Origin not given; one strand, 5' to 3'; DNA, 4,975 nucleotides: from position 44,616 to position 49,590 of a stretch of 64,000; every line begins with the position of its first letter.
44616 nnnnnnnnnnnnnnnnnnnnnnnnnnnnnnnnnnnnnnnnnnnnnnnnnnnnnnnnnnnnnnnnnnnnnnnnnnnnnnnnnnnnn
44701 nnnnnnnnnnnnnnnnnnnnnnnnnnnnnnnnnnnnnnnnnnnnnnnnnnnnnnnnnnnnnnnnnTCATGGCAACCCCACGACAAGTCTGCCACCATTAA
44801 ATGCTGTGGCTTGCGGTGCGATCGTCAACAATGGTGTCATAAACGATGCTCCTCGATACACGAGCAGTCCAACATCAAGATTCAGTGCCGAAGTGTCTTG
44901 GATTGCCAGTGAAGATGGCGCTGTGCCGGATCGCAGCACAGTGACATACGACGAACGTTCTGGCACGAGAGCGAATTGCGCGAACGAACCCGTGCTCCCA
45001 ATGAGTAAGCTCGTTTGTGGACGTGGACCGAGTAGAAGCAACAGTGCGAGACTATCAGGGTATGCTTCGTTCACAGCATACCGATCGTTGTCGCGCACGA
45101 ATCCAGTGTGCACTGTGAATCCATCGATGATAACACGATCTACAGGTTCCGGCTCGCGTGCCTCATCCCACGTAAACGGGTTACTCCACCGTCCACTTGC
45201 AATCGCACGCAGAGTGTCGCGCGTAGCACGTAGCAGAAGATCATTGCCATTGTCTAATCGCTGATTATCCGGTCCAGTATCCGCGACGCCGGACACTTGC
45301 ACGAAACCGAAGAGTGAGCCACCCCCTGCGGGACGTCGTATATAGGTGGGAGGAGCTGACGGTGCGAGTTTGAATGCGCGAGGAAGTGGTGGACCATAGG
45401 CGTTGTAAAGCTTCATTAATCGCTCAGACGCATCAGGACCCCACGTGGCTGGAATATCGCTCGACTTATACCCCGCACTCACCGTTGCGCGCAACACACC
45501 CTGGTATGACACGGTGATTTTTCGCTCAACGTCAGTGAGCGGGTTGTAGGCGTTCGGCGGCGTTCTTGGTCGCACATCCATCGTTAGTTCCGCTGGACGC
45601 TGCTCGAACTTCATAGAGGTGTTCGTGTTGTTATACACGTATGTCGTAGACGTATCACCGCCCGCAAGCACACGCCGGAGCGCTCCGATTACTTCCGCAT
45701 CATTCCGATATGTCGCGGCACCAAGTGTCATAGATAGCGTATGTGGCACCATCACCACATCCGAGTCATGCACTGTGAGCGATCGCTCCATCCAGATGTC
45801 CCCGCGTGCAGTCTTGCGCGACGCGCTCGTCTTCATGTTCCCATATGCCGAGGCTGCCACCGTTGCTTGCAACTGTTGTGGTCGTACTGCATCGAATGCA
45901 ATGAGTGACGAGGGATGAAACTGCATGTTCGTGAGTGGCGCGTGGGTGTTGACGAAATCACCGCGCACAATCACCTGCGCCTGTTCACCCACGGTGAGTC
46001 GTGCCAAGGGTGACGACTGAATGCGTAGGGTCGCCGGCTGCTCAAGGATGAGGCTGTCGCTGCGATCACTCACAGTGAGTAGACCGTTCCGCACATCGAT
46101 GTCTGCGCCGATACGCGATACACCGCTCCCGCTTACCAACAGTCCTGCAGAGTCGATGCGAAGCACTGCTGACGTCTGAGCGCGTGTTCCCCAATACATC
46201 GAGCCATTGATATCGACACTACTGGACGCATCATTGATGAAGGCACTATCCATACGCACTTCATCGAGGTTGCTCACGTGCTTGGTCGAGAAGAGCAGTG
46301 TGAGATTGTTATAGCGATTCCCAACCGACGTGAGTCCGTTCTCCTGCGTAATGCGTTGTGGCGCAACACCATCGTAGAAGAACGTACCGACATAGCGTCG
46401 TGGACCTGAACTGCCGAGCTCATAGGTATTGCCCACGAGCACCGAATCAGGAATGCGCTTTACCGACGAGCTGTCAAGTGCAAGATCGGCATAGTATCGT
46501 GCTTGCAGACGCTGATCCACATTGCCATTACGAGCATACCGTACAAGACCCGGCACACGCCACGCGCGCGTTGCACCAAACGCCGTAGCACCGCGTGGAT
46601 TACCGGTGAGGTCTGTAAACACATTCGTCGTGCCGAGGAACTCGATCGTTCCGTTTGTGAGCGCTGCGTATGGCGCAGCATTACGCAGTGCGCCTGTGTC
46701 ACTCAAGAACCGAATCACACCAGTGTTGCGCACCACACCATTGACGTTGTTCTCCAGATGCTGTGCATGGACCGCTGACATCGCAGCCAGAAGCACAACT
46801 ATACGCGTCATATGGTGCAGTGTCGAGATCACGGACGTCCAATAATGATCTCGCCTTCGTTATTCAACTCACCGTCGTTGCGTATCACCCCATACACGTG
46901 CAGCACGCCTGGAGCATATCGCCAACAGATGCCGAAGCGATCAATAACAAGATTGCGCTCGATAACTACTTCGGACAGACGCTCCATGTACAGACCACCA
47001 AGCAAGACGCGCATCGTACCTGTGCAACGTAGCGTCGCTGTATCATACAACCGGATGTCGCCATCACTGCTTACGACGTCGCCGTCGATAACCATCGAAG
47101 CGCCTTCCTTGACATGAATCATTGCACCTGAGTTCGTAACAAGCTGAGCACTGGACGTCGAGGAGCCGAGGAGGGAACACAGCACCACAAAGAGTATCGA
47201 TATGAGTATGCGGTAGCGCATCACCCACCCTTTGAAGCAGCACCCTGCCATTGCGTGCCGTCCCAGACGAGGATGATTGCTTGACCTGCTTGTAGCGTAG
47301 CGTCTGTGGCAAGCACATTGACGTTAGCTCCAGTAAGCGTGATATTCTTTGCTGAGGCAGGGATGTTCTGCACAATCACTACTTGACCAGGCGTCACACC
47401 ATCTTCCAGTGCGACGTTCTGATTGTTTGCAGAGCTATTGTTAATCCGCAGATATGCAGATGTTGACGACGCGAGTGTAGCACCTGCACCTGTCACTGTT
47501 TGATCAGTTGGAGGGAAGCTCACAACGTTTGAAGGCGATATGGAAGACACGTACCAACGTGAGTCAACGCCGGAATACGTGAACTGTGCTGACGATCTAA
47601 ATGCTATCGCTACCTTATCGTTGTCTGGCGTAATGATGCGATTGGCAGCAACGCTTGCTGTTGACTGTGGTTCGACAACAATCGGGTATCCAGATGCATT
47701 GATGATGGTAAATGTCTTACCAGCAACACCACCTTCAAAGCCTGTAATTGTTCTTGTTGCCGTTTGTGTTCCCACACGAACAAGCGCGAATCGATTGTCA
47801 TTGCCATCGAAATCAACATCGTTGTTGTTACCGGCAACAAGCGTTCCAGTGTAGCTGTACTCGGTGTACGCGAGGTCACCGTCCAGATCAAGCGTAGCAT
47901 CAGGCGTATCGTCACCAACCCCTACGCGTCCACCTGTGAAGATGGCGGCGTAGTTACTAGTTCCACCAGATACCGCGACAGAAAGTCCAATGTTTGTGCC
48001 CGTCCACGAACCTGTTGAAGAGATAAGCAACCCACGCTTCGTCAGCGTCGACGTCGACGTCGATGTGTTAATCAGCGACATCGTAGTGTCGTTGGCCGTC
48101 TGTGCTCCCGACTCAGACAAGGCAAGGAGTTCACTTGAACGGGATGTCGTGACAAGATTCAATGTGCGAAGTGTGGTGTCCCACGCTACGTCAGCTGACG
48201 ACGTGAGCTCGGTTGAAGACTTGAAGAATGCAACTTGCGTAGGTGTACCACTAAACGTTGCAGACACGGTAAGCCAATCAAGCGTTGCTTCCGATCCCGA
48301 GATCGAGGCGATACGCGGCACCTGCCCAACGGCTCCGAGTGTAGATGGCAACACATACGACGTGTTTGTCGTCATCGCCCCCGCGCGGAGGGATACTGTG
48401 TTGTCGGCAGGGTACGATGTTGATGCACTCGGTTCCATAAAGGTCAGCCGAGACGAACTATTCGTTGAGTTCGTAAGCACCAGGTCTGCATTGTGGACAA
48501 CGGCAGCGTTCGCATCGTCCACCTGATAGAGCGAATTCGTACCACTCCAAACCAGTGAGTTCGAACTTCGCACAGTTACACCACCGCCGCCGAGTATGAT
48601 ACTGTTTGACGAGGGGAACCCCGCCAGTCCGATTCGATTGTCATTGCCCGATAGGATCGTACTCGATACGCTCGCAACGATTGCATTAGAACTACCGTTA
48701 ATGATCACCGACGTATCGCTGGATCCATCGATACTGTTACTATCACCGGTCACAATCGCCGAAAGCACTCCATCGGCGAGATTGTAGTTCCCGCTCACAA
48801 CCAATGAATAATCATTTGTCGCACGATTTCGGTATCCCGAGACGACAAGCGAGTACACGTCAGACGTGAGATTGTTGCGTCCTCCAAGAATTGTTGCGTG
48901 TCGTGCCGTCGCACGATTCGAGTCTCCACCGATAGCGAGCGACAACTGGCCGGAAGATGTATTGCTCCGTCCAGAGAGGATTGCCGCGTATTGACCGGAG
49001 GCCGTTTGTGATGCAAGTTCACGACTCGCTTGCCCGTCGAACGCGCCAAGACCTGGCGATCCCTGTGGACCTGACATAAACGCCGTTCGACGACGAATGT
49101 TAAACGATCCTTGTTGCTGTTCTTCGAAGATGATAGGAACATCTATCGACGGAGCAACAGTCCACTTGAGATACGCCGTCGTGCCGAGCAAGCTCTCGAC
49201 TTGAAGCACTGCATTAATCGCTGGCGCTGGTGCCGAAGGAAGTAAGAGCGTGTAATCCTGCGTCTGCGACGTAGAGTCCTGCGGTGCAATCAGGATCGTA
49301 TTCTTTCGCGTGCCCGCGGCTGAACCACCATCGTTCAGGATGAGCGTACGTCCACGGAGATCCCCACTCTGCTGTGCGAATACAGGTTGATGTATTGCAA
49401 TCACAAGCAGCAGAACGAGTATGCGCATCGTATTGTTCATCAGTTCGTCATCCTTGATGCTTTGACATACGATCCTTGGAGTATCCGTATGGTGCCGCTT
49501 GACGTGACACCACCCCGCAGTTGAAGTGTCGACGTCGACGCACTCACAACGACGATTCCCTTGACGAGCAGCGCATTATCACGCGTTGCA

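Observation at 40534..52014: Nine-gene translationally coupled operon encoding only signal-peptide proteins and ending in a beta-barrel: candidate undescribed surface-structure system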

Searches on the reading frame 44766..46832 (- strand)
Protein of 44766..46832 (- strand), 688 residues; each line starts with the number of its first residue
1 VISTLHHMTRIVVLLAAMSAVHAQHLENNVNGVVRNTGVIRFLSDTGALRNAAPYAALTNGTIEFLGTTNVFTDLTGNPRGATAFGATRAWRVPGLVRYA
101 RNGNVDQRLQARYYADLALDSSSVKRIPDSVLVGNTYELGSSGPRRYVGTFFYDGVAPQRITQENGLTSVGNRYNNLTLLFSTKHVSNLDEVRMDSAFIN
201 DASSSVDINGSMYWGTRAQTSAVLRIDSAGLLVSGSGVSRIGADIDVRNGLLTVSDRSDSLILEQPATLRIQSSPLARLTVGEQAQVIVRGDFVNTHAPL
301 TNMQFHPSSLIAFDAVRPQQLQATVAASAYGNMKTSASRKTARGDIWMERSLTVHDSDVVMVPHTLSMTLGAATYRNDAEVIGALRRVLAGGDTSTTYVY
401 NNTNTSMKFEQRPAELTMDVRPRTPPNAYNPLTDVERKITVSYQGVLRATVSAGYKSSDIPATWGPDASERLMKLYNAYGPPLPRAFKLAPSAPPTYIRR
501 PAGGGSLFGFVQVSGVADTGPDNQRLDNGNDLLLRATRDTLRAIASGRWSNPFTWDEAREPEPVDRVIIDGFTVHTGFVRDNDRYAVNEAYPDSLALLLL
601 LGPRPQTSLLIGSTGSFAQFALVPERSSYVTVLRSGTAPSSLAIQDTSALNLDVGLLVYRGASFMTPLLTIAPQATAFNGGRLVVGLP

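Call 3: search_protein_families(library=pfam, proteins=[window:44766-46832:-], max_evalue=1)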
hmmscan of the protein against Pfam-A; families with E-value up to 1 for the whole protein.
window:44766-46832:- (688 aa): 1 family
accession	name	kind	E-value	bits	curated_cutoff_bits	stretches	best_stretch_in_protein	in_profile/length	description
PF13641.12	Glyco_tranf_2_3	-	0.036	14.5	27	1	349-401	87-137/230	Glycosyltransferase like family 2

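Call 4: search_protein_families(library=ncbifam, proteins=[window:44766-46832:-], max_evalue=1)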
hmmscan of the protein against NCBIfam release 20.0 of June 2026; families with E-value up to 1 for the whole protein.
window:44766-46832:- (688 aa): 0 families

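Call 5: search_protein_families(library=phrogs, proteins=[window:44766-46832:-], max_evalue=0.1)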
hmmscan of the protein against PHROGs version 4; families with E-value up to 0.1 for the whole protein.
window:44766-46832:- (688 aa): 0 families

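Call 6: find_encoding_contigs(protein=window:44766-46832:-, flank=10000, max_places=6)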
Protein window:44766-46832:- (688 aa): 3 contigs read that carry it; 1 place shown.
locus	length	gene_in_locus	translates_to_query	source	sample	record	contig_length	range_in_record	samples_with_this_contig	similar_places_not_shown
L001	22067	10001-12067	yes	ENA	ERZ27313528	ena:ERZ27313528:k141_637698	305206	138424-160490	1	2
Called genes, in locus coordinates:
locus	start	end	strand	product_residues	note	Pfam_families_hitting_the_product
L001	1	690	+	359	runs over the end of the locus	PF00970:FAD_binding_6, PF08030:NAD_binding_6 (faint), PF22290:DmmA-like_N (faint), PF00175:NAD_binding_1, PF00111:Fer2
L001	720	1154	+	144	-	PF02082:Rrf2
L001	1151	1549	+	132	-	PF01521:Fe-S_biosyn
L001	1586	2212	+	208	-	PF00081:Sod_Fe_N, PF02777:Sod_Fe_C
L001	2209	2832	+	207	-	PF02190:LON_substr_bdg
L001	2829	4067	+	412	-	PF07228:SpoIIE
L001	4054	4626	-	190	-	PF01195:Pept_tRNA_hydro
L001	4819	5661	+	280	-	PF26696:PTL_trimer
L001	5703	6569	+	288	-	-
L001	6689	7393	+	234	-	-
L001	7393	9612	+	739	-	PF21300:LbR_Ice_bind (weak), PF25692:Phage_depo_C (weak)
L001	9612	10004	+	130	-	-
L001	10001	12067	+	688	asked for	-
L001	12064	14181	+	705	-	-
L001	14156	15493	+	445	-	-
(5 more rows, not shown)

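Call 81: search_solved_structures(query=A5, max_evalue=10, show_alignments=1)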
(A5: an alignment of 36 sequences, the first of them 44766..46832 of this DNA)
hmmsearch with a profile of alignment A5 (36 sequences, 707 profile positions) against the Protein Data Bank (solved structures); distinct sequences matched with E-value up to 10: 0.

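Call 82: search_protein_families(library=pfam, alignment_id=A5, max_evalue=0.01)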
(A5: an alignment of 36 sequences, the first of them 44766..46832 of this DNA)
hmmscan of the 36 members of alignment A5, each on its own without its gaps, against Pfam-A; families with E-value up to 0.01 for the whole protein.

A. member 1, window:44766-46832:- (688 aa): 0 families

B. families by the number of members that match (of 36 scanned): 1 family
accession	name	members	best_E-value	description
PF00766.25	ETF_alpha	1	0.0073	Electron transfer flavoprotein FAD-binding domain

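Call 90: find_related_loci(query=A5, collection=viral_contigs, flank=5000)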
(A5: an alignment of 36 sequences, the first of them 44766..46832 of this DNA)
Query A5 (688 aa) in viral_contigs; peptide patterns used: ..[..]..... (x = any residue, [..] = any of these).
37 stretches matched a pattern, but none encodes a relative of the query by tblastn (E <= 1e-3).

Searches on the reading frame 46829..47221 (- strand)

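Call 3: search_protein_families(library=pfam, proteins=[window:46829-47221:-], max_evalue=1)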
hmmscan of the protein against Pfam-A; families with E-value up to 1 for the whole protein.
window:46829-47221:- (130 aa): 2 families
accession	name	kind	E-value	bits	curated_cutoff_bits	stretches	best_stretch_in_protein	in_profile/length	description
PF22648.2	SET7_N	-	0.15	12.4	27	1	95-122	6-33/74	Histone H3 K4-specific methyltransferase SET7 N-terminal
PF02323.20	ELH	-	0.3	10.9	20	1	7-55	9-56/255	Egg-laying hormone precursor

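Call 4: search_protein_families(library=ncbifam, proteins=[window:46829-47221:-], max_evalue=1)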
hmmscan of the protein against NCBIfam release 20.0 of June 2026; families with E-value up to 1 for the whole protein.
window:46829-47221:- (130 aa): 0 families

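Call 5: search_protein_families(library=phrogs, proteins=[window:46829-47221:-], max_evalue=0.1)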
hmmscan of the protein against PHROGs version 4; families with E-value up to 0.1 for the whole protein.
window:46829-47221:- (130 aa): 0 families

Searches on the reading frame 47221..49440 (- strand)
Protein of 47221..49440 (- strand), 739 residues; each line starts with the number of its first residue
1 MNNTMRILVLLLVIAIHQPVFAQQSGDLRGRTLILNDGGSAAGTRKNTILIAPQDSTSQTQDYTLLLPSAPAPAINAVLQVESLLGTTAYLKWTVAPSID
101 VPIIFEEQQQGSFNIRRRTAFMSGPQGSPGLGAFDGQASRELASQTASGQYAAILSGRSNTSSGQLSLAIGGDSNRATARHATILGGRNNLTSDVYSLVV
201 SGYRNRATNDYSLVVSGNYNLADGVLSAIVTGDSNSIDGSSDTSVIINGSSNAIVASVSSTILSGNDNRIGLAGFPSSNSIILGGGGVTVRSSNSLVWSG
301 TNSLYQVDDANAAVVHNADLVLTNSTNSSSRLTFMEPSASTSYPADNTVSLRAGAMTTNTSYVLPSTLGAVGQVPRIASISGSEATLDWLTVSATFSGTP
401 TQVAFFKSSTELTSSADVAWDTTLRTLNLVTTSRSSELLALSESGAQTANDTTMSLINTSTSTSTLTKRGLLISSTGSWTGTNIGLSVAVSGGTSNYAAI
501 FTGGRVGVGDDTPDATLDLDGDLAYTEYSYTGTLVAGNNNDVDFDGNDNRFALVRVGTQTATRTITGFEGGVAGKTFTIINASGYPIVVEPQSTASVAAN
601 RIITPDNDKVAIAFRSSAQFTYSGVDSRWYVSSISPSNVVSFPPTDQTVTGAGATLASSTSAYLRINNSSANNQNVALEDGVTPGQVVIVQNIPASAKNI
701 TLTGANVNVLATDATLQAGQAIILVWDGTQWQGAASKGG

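Call 3: search_protein_families(library=pfam, proteins=[window:47221-49440:-], max_evalue=1)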
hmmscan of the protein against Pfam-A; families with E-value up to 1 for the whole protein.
window:47221-49440:- (739 aa): 2 families
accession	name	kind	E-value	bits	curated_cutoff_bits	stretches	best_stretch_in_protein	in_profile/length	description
PF25692.1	Phage_depo_C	-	6.3e-11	43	25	1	653-732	8-90/90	Phage depolymerase C-terminal beta sandwich domain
PF21300.2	LbR_Ice_bind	-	1.8e-05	25.2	30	1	148-243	2-94/97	Grass antifreeze beta roll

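Call 4: search_protein_families(library=ncbifam, proteins=[window:47221-49440:-], max_evalue=1)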
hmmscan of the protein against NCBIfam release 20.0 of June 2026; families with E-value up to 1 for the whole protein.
window:47221-49440:- (739 aa): 0 families

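Call 5: search_protein_families(library=phrogs, proteins=[window:47221-49440:-], max_evalue=0.1)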
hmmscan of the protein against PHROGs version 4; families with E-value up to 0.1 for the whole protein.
window:47221-49440:- (739 aa): 1 family
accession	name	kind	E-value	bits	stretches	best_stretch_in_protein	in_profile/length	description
phrog_37246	-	unknown function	0.042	14.6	0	182-260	21-99/125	-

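Call 9: search_solved_structures(query=window:47221-49440:-, max_evalue=1, show_alignments=2)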
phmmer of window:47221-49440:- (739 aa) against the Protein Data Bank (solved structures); distinct sequences matched with E-value up to 1: 4.
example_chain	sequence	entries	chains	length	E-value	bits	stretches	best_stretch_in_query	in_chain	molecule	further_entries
3pr7_A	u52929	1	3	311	1.4e-09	40.7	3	169-233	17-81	UspA1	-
3ntn_A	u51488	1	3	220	0.022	16.9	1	153-316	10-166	UspA1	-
3ult_A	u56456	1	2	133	0.11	14.6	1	145-256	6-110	Ice recrystallization inhibition protein-like protein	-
3hrp_A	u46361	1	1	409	0.24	13.4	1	519-574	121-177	Uncharacterized protein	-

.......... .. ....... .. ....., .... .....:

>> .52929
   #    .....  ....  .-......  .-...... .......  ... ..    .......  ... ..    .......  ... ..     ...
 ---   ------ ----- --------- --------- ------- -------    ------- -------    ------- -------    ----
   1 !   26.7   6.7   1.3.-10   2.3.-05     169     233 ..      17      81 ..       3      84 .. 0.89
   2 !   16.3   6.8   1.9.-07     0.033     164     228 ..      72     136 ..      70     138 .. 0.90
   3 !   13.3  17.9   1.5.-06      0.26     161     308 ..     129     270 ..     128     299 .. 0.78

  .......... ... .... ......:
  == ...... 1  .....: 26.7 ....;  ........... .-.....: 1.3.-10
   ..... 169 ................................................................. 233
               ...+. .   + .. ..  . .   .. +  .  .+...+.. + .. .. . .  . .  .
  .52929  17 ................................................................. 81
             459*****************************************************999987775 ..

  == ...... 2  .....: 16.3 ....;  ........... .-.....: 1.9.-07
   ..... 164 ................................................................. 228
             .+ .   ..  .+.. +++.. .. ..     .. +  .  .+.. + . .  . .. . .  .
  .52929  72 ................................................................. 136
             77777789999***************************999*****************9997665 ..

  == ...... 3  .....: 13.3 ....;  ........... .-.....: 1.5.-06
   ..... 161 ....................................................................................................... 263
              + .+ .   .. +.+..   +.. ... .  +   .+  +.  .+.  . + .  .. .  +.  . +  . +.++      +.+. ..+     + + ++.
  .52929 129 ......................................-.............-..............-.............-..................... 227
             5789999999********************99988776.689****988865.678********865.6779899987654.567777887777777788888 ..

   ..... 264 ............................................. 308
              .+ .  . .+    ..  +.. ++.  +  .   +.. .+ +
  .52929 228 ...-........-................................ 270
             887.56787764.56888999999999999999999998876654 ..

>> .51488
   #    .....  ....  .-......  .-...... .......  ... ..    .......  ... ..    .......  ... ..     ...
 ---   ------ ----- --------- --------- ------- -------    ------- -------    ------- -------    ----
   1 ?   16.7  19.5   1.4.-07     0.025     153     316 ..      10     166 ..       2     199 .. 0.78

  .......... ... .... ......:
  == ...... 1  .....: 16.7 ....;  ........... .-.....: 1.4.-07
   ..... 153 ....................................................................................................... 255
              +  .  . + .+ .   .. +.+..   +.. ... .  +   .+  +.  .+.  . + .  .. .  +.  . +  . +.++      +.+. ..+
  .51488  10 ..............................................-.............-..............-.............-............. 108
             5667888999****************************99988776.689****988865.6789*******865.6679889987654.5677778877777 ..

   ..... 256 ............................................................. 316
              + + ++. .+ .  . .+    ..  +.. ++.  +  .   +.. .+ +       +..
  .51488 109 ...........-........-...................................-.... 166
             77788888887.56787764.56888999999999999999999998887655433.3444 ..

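Call 87: search_dna_similar(query=window:47221-49440:-, collection=phages, mode=protein, max_evalue=0.001, max_rows=12)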
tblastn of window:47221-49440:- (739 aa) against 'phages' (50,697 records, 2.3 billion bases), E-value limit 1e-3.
Records with a match: 5; places in all: 5; records where one place covers at least 80% of the query: 0.
Best place of each record, by identity: <60% 5.
By first word of the organism name: Caudoviricetes 3; Cyanophage 1; Bacteriophage 1.
By host as written in the record: - 4; Cylindrospermopsis raciborskii 1.
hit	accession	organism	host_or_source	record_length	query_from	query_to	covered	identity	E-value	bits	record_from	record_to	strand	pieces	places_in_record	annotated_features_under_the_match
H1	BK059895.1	Cyanophage Cy-LDV1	Cylindrospermopsis raciborskii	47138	130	239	15%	37.6%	4e-5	53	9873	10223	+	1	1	putative tail fiber protein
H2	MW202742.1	Caudoviricetes sp.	Manatee Spring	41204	553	629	10%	33.8%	3e-5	54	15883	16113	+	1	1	tail fiber protein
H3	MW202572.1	Caudoviricetes sp.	Manatee Spring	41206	553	629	10%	33.8%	3e-5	54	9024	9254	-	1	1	tail fiber protein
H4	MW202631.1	Caudoviricetes sp.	Manatee Spring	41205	553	629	10%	33.8%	3e-5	54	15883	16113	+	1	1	tail fiber protein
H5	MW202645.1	Bacteriophage sp.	Manatee Spring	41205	553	629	10%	33.8%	3e-5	54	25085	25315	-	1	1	tail fiber protein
